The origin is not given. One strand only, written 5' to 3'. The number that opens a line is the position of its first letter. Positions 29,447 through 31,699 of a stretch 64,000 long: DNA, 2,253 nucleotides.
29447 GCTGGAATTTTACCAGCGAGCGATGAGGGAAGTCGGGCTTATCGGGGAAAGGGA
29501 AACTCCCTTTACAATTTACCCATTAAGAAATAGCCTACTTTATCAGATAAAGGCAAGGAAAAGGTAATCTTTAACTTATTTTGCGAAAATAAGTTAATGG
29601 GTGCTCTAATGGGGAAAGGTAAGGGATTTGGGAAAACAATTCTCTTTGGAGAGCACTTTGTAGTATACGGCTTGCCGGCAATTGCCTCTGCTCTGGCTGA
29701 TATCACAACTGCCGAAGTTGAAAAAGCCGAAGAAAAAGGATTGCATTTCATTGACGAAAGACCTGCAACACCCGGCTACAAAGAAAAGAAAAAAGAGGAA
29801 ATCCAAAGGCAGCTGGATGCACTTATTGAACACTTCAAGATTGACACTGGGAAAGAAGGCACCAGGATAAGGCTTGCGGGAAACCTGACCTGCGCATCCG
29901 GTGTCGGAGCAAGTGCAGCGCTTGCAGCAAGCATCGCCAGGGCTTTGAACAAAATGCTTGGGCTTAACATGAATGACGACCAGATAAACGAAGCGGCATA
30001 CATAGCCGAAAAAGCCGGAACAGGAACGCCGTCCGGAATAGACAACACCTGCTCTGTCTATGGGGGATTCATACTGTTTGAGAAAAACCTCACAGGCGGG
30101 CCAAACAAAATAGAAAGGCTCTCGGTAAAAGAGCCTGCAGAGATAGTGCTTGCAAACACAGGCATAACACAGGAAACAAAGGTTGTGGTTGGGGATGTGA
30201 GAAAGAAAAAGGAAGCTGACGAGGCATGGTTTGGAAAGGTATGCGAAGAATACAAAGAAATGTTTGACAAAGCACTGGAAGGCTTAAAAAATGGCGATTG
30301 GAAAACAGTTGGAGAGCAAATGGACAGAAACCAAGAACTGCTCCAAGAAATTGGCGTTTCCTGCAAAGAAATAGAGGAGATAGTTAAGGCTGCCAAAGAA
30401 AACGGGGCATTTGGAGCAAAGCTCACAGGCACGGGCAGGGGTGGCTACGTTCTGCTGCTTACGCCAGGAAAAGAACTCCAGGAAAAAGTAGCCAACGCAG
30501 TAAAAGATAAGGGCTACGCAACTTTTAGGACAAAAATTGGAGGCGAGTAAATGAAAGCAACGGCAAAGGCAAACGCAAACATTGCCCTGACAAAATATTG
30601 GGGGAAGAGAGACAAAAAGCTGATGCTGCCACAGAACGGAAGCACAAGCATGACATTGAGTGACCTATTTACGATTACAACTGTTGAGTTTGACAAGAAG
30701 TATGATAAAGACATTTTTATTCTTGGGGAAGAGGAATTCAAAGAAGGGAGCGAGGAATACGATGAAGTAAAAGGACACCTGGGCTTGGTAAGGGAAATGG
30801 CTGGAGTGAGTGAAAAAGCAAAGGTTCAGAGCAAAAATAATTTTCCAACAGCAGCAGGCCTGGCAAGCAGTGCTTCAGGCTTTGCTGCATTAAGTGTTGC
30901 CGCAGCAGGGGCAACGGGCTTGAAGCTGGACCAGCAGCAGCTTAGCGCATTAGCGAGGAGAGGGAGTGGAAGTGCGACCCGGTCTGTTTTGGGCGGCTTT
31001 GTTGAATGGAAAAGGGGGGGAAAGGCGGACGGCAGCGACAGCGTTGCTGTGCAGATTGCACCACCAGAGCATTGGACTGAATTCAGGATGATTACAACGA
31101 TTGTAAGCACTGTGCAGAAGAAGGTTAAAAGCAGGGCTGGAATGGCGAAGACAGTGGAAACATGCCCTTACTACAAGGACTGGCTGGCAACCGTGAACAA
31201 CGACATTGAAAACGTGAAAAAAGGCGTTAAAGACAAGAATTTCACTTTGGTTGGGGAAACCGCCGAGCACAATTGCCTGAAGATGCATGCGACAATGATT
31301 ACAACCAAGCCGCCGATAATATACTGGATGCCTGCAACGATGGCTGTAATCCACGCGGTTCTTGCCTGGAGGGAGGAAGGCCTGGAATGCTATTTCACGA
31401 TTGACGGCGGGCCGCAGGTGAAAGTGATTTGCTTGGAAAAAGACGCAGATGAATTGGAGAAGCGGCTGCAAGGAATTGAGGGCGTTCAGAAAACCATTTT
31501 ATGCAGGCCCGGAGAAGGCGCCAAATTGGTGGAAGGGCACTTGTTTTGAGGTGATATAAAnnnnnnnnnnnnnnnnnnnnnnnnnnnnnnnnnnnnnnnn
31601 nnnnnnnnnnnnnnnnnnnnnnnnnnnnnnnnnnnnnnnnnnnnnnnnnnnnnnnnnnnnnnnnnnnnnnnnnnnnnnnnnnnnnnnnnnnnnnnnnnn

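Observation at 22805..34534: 11.7-kb co-directional isoprenoid supercluster with a complete classical mevalonate pathway of chimeric archaeal and bacterial type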

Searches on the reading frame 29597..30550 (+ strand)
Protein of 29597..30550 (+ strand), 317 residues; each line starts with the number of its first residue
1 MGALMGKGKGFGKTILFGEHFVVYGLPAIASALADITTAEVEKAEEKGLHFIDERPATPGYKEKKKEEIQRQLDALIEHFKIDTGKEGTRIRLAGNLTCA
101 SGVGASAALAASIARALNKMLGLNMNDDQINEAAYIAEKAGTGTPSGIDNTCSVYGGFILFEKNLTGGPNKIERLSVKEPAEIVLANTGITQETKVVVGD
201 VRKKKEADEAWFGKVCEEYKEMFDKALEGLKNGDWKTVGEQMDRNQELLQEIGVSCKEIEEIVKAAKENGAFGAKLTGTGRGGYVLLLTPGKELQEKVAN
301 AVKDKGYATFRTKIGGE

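Call 4: search_protein_families(library=pfam, proteins=[window:29597-30550:+])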
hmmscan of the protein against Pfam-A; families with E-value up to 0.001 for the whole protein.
window:29597-30550:+ (317 aa): 3 families
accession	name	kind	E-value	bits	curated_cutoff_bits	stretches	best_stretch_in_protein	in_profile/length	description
PF08544.19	GHMP_kinases_C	-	1.2e-17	64.5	21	1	226-307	1-84/85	GHMP kinases C terminal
PF00288.32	GHMP_kinases_N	-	1.3e-14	54.6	22.3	1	77-157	7-87/87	GHMP kinases N terminal domain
PF22700.2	MVD-like_N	-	2.2e-05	24.6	27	1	37-135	37-129/157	Diphosphomevalonate decarboxylase-like N-terminal domain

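Call 6: search_protein_families(library=ncbifam, proteins=[window:29597-30550:+], max_evalue=0.00001)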
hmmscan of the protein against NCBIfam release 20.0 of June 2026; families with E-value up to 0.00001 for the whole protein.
window:29597-30550:+ (317 aa): 19 families
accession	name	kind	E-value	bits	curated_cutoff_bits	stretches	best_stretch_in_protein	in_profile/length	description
TIGR00549.1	mevalon_kin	equivalog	1.1e-65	221.9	163.05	1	12-288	3-276/276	mevalonate kinase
NF003036.0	PRK03926.1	equivalog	2.1e-51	174.8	403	1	12-314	8-291/302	mevalonate kinase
NF003006.0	PRK03817.1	equivalog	9.8e-23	80.7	443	2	178-312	202-335/352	galactokinase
NF002288.1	PRK01212.1-4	equivalog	3.4e-19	69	194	1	62-305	53-281/303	homoserine kinase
NF009948.0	PRK13412.1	equivalog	3.6e-15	54.7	721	1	87-289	725-935/974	bifunctional fucokinase/fucose-1-phosphate guanylyltransferase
TIGR00131.1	gal_kin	equivalog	2.8e-14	52.8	226.65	1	225-308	284-367/388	galactokinase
NF049969.1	GlMnHpPKinHddA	equivalog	1.4e-13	51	600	1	98-308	107-323/338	D-glycero-D-manno-heptose 7-phosphate kinase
TIGR01220.1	Pmev_kin_Gr_pos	equivalog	4.3e-13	49.1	165.7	1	171-287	206-327/358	phosphomevalonate kinase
NF001816.0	PRK00555.1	equivalog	1.4e-12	47.3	509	1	215-305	250-339/363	galactokinase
NF040957.1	Arch_PMK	equivalog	5.1e-12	45.9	500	1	12-306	6-301/316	phosphomevalonate kinase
NF003472.0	PRK05101.1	equivalog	1.4e-09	37.4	499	0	225-306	277-360/382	galactokinase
NF003705.0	PRK05322.1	equivalog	3.8e-09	35.8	385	0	223-297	281-360/388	galactokinase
TIGR01920.1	Shik_kin_archae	equivalog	1.6e-08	34.2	126.85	1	62-296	46-255/266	shikimate kinase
NF011202.0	PRK14608.1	equivalog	3.3e-08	33.2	204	1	51-282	58-260/294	4-(cytidine 5'-diphospho)-2-C-methyl-D-erythritol kinase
TIGR00191.1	thrB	equivalog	2.7e-07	29.7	168.25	0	69-173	63-153/304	homoserine kinase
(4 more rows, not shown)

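Call 31: find_homologous_proteins(query=window:29597-30550:+, max_evalue=1e-20)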
Query window:29597-30550:+ (317 aa): 5432 proteins with E <= 1e-20 among 8000 candidates; the best 120 are listed.
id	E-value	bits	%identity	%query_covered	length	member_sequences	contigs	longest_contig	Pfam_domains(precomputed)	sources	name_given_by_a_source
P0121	1.7e-200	683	100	99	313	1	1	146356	PF00288.33,PF08544.19,PF22700.3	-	-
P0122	3.3e-163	560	83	98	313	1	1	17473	PF00288.33,PF08544.19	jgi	-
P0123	3.6e-147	508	73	98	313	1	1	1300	PF00288.33,PF08544.19,PF22700.3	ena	-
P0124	8.3e-146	503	76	98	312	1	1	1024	PF00288.33,PF08544.19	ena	-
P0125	2.4e-143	495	74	98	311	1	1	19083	PF00288.33,PF08544.19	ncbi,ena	-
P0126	5.1e-142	491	74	98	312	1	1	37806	PF00288.33,PF08544.19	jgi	-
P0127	6.9e-142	490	73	98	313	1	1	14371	PF00288.33,PF08544.19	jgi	jgi:mevalonate kinase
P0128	2.8e-141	488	74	98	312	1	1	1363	PF00288.33,PF08544.19,PF22700.3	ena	-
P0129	9.2e-140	483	73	98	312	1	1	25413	PF00288.33,PF08544.19,PF22700.3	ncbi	-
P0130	1.5e-138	479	73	98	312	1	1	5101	PF00288.33,PF08544.19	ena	-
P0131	7.1e-138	477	72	98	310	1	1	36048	PF00288.33,PF08544.19,PF22700.3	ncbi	-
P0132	1.2e-135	470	70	99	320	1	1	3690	PF00288.33,PF08544.19,PF22700.3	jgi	jgi:mevalonate kinase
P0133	1.8e-134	466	70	98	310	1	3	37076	PF00288.33,PF08544.19,PF22700.3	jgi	-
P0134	3.1e-133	462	66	97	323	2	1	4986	PF00288.33,PF08544.19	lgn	-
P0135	5.8e-133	461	68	98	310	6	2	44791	PF00288.33,PF08544.19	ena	-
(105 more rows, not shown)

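Call 32: find_encoding_contigs(protein=P0126, flank=10000, max_places=1)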
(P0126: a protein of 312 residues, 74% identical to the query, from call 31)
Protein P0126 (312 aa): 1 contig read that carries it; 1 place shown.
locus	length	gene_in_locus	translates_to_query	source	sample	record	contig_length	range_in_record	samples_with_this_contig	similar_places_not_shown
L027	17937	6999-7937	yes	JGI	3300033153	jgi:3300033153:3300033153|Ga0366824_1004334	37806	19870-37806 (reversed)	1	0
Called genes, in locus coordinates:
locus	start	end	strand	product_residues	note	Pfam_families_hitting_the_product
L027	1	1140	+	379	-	?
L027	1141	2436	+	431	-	PF00368:HMG-CoA_red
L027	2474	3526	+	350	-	PF08541:ACP_syn_III_C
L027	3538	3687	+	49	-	-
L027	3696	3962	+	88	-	-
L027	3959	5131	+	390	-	PF00108:Thiolase_N, PF00109:ketoacyl-synt (faint), PF02803:Thiolase_C, PF22691:Thiolase_C_1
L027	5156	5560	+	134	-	PF12172:zf-ChsH2 (weak), PF01796:OB_ChsH2_C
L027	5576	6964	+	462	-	PF08242:Methyltransf_12, PF13649:Methyltransf_25 (weak), PF13847:Methyltransf_31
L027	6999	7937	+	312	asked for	PF00288:GHMP_kinases_N, PF08544:GHMP_kinases_C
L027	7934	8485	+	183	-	PF02441:Flavoprotein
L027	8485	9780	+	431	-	PF20695:UbiD_N, PF01977:UbiD, PF20696:UbiD_C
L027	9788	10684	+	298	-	-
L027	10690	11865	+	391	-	PF04412:AcnX, PF28403:AcnX_2nd, PF28406:AcnX_3rd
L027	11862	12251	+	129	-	PF01989:AcnX_swivel_put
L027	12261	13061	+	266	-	PF00696:AA_kinase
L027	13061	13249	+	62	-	-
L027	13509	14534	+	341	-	PF00478:IMPDH (faint), PF01070:FMN_dh, PF01645:Glu_synthase (weak)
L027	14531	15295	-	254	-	PF04414:tRNA_deacylase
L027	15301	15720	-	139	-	-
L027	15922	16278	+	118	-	-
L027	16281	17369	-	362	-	-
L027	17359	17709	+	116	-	-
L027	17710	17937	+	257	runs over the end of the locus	-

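Call 33: find_encoding_contigs(protein=P0131, flank=10000, max_places=1)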
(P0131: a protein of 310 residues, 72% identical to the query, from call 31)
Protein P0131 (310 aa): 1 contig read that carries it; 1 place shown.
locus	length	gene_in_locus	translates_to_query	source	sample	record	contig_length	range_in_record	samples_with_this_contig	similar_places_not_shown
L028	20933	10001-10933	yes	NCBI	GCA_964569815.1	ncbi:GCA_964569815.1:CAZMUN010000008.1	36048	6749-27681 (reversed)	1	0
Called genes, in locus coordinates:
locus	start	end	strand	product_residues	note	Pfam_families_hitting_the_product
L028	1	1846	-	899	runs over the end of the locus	PF01326:PPDK_N, PF00391:PEP-utilizers, PF02896:PEP-utilizers_C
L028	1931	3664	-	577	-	PF02511:Thy1, PF14890:Intein_splicing, PF01844:HNH, PF02511:Thy1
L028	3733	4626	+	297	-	-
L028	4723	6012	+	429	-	PF14691:Fer4_20, PF00070:Pyr_redox (weak), PF00890:FAD_binding_2 (weak), PF07992:Pyr_redox_2, PF12831:FAD_oxidored (weak), PF13450:NAD_binding_8, PF13738:Pyr_redox_3, PF00070:Pyr_redox, +4 more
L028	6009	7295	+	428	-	PF00368:HMG-CoA_red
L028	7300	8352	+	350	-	PF08540:HMG_CoA_synt_C (faint), PF08541:ACP_syn_III_C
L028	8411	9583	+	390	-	PF00108:Thiolase_N, PF02803:Thiolase_C, PF22691:Thiolase_C_1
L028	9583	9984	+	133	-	PF01796:OB_ChsH2_C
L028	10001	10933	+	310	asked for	PF22700:MVD-like_N, PF00288:GHMP_kinases_N, PF08544:GHMP_kinases_C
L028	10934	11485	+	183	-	PF02441:Flavoprotein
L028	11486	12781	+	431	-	PF20695:UbiD_N, PF01977:UbiD, PF20696:UbiD_C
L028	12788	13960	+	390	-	PF04412:AcnX, PF28403:AcnX_2nd, PF28406:AcnX_3rd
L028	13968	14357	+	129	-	PF01989:AcnX_swivel_put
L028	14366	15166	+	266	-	PF00696:AA_kinase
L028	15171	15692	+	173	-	PF00293:NUDIX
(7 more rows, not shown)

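Call 56: search_protein_families(library=pfam, proteins=[L027:9788-10684:+], max_evalue=0.01)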
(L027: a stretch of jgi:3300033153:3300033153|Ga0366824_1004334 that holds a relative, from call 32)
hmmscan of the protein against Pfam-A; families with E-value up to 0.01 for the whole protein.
L027:9788-10684:+ (298 aa): 0 families

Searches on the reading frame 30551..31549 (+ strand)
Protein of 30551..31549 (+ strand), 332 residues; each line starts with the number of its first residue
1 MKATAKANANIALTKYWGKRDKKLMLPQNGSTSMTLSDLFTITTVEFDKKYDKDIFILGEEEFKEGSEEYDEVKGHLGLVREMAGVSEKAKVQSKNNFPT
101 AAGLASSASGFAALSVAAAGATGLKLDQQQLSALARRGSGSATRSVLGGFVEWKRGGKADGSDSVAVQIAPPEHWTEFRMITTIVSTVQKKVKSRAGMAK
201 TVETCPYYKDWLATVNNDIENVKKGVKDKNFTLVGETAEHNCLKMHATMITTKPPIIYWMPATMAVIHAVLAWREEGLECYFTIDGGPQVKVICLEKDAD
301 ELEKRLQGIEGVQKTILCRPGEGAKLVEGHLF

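Call 4: search_protein_families(library=pfam, proteins=[window:30551-31549:+])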
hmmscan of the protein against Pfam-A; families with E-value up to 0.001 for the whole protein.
window:30551-31549:+ (332 aa): 3 families
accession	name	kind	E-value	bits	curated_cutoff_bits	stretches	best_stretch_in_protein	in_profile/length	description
PF22700.2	MVD-like_N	-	1.8e-58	197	27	1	7-166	1-157/157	Diphosphomevalonate decarboxylase-like N-terminal domain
PF18376.6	MDD_C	-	1e-17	65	23.2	1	181-307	2-131/186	Mevalonate 5-diphosphate decarboxylase C-terminal domain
PF00288.32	GHMP_kinases_N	-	4.2e-08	33.7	22.3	1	77-142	7-70/87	GHMP kinases N terminal domain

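Call 6: search_protein_families(library=ncbifam, proteins=[window:30551-31549:+], max_evalue=0.00001)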
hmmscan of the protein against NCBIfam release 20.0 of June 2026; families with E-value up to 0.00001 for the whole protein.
window:30551-31549:+ (332 aa): 4 families
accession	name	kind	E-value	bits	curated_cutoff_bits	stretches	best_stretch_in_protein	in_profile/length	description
TIGR01240.1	mevDPdecarb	equivalog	1.1e-94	317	171.35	1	4-306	2-300/305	diphosphomevalonate decarboxylase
NF040704.1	IPP_alt_MvaD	equivalog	1.3e-58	198.6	475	1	2-316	1-306/323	phosphomevalonate decarboxylase MvaD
NF040847.1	mev_decarb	equivalog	1.7e-17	63.7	560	1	10-304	43-327/350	bisphosphomevalonate decarboxylase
NF040848.1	mev_kinase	equivalog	2.5e-07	30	440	1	90-310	98-305/323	mevalonate-3-kinase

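Call 35: search_solved_structures(query=window:30551-31549:+, show_alignments=3, max_evalue=1e-10)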
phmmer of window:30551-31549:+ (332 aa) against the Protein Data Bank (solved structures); distinct sequences matched with E-value up to 1e-10: 18.
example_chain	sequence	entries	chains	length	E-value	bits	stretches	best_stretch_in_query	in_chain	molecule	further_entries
6n0z_A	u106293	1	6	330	1.6e-80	274.1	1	2-329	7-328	Diphosphomevalonate decarboxylase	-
6n0x_A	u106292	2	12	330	6.8e-79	268.7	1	2-329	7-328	Diphosphomevalonate decarboxylase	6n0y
5v2l_A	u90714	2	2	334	3.9e-75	256.4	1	3-325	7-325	Mevalonate diphosphate decarboxylase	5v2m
6e2s_A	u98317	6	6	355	4.8e-75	256.1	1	3-324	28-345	Mevalonate diphosphate decarboxylase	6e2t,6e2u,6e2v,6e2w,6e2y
3qt5_A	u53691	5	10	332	1.2e-67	231.8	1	4-301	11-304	Mevalonate diphosphate decarboxylase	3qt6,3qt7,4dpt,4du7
2hk2_A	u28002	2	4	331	1.9e-67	231.2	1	4-303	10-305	Diphosphomevalonate decarboxylase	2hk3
3qt8_A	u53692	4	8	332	3.1e-67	230.4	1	4-301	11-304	Mevalonate diphosphate decarboxylase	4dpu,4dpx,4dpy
4dpw_A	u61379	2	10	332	1.6e-66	228.1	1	4-301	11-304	Mevalonate diphosphate decarboxylase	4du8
6n10_A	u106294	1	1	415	4.7e-53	183.8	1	3-297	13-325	Diphosphomevalonate decarboxylase MVD1, peroxisomal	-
6xr5_A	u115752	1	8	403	1.8e-52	181.9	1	2-298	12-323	Diphosphomevalonate decarboxylase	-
3d4j_A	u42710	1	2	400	2.8e-50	174.7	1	4-298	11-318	Diphosphomevalonate decarboxylase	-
3f0n_A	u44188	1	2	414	7.7e-49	170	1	3-300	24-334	MEVALONATE PYROPHOSPHATE DECARBOXYLASE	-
2gs8_A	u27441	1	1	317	7.9e-49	170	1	4-306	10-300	mevalonate pyrophosphate decarboxylase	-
1fi4_A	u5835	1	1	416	7.3e-48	166.8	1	3-298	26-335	MEVALONATE 5-DIPHOSPHATE DECARBOXYLASE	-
5gmd_A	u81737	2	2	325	7.3e-47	163.5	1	3-327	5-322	Diphosphomevalonate decarboxylase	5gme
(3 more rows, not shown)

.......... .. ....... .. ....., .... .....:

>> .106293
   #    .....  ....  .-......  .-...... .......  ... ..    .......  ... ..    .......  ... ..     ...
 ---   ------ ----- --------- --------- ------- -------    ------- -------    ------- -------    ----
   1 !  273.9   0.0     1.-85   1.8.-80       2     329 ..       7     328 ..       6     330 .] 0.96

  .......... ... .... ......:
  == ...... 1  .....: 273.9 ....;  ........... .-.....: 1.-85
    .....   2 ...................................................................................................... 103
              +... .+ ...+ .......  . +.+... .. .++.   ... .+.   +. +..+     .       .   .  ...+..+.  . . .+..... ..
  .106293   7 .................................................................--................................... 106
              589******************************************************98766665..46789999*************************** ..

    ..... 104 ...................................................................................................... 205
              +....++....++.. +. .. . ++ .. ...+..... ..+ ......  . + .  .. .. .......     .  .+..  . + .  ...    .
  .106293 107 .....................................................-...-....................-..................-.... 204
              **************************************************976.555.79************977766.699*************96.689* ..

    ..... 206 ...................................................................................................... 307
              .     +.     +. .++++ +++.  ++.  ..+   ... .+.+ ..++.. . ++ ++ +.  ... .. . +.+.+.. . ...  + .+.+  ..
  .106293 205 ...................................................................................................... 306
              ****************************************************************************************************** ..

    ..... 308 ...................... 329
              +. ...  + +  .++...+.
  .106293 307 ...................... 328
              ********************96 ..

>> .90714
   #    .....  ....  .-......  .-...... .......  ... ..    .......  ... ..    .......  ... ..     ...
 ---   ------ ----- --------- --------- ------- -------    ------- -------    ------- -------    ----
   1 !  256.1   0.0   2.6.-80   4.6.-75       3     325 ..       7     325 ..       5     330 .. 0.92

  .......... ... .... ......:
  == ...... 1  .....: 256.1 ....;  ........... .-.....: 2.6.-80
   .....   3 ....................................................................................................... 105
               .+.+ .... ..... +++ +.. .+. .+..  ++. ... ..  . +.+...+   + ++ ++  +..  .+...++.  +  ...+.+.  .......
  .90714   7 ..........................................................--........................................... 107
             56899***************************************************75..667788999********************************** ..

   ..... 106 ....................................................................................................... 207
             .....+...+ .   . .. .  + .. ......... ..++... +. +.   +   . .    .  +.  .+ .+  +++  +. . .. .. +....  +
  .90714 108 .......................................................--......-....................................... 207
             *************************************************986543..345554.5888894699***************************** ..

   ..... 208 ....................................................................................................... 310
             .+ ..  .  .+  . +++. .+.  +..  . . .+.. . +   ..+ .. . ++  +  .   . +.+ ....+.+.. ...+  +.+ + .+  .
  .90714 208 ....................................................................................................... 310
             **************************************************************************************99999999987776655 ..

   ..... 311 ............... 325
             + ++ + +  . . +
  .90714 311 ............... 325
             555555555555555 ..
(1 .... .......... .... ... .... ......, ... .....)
